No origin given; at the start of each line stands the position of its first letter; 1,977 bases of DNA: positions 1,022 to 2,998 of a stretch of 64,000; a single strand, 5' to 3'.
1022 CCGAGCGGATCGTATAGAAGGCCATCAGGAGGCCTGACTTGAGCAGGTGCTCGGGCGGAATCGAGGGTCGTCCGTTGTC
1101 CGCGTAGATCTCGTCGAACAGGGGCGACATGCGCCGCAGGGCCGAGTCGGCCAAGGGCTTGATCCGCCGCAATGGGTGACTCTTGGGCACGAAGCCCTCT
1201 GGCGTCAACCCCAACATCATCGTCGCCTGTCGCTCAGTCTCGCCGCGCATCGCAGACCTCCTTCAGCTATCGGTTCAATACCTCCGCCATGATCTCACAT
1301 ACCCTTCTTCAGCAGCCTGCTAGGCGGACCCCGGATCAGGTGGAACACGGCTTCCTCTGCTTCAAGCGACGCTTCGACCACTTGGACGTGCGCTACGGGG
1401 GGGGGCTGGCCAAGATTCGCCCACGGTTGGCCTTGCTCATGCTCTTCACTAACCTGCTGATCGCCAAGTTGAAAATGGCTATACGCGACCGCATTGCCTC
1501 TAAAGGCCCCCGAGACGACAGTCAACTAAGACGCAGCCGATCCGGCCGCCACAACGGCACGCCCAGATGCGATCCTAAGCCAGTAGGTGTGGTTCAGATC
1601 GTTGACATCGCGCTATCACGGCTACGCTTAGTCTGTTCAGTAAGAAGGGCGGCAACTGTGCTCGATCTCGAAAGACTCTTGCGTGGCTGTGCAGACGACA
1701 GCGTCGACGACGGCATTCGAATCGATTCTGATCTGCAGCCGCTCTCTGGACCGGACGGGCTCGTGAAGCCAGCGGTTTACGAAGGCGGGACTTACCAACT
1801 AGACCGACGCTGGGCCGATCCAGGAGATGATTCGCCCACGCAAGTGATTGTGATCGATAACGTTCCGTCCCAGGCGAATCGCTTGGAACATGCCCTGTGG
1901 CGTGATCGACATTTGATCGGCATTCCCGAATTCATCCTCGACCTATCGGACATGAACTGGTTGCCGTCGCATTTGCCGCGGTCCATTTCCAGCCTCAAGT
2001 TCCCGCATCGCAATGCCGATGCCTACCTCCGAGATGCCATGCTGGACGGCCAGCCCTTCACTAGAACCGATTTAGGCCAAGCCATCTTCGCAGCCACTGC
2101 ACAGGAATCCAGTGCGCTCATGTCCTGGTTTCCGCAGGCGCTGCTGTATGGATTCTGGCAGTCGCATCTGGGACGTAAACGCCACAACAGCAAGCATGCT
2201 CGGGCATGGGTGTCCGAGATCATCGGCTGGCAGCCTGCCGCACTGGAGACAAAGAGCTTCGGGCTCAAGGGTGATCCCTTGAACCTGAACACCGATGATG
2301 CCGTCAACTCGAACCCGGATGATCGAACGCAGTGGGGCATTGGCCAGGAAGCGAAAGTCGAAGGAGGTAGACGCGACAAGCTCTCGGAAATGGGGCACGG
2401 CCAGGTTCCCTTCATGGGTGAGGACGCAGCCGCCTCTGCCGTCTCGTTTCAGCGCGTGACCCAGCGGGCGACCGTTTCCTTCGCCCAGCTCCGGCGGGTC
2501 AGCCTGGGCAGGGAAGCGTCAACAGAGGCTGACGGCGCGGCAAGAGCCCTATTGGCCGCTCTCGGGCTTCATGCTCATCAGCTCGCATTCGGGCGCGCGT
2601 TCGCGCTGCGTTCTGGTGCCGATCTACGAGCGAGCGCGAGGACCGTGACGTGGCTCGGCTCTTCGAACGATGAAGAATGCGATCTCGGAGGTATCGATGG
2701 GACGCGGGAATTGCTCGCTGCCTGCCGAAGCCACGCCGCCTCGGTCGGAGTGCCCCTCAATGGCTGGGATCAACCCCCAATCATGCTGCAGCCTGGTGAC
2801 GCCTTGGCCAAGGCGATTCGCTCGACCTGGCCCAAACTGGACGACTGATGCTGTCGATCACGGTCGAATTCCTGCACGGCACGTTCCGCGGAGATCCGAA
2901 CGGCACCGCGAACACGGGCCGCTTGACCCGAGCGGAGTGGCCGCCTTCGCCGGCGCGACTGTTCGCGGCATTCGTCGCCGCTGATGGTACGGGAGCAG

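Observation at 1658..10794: Atypical type I-G/I-U (Dpsyc-like) CRISPR-Cas locus: cas3 in the middle, unfused cas4 and cas1, a small Csb3-like ORF, and no recognisable large subunit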

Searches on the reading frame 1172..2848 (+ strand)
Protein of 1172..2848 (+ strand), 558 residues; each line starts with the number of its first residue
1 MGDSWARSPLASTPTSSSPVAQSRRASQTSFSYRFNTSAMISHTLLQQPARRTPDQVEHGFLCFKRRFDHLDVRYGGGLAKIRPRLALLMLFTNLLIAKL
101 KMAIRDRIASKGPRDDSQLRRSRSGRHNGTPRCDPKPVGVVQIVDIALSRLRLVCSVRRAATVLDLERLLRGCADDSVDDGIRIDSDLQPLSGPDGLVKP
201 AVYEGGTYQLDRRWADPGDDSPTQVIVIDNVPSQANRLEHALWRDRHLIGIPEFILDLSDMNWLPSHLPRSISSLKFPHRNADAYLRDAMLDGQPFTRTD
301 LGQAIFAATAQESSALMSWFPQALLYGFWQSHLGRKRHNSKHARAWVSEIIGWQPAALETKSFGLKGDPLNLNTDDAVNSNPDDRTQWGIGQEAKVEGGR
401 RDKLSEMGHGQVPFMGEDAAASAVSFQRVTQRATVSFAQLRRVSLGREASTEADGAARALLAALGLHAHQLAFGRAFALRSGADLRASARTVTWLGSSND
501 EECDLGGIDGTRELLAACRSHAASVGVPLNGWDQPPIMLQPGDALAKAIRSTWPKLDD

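Call 4: search_protein_families(library=ncbifam, proteins=[window:1172-2848:+], max_evalue=0.01)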
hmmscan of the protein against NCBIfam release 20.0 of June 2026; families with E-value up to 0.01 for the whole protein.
window:1172-2848:+ (558 aa): 1 family
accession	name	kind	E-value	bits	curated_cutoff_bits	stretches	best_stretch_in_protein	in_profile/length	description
TIGR02570.1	cas7_GSU0053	equivalog_domain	3.7e-18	66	38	1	181-354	2-170/178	type I-G CRISPR-associated RAMP protein Csb1/Cas7g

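Call 5: search_protein_families(library=pfam, proteins=[window:1172-2848:+], max_evalue=0.01)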
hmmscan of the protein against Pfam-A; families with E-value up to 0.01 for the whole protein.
window:1172-2848:+ (558 aa): 1 family
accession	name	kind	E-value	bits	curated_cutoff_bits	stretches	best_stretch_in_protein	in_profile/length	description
PF09617.15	Cas_GSU0053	-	1.5e-33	116.6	25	1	182-354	1-165/168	CRISPR-associated protein GSU0053 (Cas_GSU0053)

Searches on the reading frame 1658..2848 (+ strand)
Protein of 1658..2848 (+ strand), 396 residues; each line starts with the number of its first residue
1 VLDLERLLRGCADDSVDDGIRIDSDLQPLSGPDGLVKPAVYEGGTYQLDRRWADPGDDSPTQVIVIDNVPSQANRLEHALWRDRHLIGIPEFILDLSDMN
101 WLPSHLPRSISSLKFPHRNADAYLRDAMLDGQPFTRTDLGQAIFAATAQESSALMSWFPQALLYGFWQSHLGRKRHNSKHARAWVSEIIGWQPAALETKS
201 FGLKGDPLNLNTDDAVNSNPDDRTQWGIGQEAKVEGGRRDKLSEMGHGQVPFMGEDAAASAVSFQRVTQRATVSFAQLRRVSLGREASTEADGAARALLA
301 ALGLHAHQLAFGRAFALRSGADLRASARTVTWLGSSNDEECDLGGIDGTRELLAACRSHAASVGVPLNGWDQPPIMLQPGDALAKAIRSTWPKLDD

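Call 16: search_protein_families(library=padloc, proteins=[window:1658-2848:+], max_evalue=1)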
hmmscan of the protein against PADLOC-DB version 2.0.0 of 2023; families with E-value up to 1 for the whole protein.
window:1658-2848:+ (396 aa): 4 families
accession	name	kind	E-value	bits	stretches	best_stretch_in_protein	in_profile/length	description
PDLC01630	Cas7g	-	4.7e-33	112.4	1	20-192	1-150/153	CAS-I-U; effector_G7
PDLC01351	Cas7g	-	1e-19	69.2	1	20-193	3-140/143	CAS-I-U; effector_G7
PDLC00994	Cas7g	-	4.5e-19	67.1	1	19-192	2-170/178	"CRISPR-associated protein GSU0053/csb1, Dpsyc system"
PDLC01291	Cas7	-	3e-12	45.4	1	21-192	4-143/151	CAS-I-U; effector_G7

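Call 17: search_protein_families(library=ncbifam, proteins=[window:1658-2848:+], max_evalue=10)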
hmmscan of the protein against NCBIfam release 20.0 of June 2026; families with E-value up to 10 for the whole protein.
window:1658-2848:+ (396 aa): 1 family
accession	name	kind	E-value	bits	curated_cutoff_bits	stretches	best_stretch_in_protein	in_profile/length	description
TIGR02570.1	cas7_GSU0053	equivalog_domain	1.7e-18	67.1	38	1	19-192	2-170/178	type I-G CRISPR-associated RAMP protein Csb1/Cas7g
